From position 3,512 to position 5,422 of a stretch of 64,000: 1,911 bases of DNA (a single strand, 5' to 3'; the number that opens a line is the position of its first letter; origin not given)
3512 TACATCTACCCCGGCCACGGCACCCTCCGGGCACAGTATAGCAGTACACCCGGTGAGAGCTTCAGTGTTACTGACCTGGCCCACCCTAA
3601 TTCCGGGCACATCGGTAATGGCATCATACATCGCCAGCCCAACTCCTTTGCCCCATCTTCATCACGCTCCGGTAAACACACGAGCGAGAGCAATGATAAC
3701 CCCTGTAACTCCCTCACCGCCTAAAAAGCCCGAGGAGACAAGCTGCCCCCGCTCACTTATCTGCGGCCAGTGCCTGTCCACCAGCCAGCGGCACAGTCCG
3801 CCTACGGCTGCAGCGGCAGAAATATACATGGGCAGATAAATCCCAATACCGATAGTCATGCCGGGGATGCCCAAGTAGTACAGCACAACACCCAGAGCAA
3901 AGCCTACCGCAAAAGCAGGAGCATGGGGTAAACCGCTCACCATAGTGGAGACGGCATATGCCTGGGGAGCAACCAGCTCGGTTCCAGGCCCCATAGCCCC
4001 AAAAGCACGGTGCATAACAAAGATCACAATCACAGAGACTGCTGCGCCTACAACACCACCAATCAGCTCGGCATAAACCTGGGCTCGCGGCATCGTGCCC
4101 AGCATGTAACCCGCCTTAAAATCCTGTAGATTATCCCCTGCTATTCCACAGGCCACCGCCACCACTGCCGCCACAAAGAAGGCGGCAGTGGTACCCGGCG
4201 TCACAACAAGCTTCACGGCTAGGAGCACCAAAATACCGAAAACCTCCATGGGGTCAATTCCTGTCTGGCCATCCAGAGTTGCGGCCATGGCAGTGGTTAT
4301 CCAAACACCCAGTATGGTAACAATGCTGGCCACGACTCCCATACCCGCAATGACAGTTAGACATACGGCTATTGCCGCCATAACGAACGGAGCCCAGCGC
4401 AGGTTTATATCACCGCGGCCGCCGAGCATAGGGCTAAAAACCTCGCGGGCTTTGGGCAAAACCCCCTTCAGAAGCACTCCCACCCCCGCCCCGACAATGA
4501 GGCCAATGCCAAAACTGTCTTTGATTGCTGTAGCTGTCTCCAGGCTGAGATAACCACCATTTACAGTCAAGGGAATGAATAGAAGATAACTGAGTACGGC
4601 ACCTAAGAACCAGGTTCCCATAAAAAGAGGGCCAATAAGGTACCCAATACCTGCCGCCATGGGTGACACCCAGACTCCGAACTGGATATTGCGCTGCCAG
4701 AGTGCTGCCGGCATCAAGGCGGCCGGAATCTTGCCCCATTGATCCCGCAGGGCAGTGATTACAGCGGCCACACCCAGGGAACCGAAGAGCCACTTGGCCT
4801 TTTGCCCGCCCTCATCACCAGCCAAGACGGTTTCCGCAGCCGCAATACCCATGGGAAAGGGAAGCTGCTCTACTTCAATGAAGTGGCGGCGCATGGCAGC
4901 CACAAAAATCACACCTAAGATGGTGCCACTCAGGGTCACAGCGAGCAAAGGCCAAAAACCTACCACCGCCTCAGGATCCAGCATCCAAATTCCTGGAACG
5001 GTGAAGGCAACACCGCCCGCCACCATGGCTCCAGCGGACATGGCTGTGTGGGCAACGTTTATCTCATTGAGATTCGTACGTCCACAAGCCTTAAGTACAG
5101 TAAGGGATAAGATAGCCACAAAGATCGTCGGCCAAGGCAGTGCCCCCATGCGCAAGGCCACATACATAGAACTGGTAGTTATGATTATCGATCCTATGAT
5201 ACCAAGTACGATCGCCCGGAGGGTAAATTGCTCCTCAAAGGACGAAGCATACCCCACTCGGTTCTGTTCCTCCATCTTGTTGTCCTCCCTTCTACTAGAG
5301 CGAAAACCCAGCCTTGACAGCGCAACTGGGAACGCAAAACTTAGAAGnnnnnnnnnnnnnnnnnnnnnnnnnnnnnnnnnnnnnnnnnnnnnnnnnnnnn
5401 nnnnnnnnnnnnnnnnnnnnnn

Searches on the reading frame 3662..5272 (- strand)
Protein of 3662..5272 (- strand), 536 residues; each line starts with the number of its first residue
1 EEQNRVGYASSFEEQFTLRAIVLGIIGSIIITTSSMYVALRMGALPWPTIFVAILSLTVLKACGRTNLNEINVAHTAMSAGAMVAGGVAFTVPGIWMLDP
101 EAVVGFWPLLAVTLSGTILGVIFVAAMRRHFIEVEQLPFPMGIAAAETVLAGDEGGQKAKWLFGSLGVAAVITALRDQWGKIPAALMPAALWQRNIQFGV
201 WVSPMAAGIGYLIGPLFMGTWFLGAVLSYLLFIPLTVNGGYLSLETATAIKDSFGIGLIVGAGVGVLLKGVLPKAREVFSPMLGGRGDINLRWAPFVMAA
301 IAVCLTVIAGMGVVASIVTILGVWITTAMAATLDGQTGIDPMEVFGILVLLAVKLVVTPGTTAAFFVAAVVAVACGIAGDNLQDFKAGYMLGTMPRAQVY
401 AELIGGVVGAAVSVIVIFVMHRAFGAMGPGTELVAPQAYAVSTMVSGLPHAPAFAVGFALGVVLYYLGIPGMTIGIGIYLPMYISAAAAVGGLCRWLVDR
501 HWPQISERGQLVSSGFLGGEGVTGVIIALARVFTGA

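Call 11: search_protein_families(library=pfam, proteins=[window:3662-5272:-], max_evalue=0.00001)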
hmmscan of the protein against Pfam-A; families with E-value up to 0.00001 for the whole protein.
window:3662-5272:- (536 aa): 1 family
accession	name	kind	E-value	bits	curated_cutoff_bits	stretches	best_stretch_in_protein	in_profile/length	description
PF03169.20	OPT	-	4.8e-50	171.3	25.8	2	298-530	368-622/623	OPT oligopeptide transporter protein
